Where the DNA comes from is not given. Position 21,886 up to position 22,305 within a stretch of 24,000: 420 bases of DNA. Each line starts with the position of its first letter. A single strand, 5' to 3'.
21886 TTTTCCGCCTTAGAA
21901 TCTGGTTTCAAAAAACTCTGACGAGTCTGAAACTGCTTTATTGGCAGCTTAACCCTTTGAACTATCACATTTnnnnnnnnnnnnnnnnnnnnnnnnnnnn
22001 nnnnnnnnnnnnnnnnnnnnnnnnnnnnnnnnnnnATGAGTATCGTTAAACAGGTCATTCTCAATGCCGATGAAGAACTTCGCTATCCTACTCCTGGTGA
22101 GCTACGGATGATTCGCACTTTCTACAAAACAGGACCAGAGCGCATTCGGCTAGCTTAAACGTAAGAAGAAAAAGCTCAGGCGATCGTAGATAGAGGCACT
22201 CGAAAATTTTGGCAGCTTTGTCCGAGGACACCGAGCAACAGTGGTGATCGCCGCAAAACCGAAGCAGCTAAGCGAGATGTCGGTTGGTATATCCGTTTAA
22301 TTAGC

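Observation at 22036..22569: Cys-less AP alpha paralog disabled by two in-frame TAA codons only one codon apart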

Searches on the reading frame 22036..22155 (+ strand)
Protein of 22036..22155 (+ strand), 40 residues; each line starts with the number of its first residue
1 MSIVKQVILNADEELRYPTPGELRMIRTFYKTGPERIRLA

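Call 35: search_protein_families(library=pfam, proteins=[window:22036-22155:+], max_evalue=0.01)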
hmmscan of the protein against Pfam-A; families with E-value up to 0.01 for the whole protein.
window:22036-22155:+ (40 aa): 1 family
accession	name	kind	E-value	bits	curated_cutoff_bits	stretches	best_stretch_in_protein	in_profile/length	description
PF00502.25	Phycobilisome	-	2.5e-06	28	22.2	1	6-40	1-35/155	Phycobilisome protein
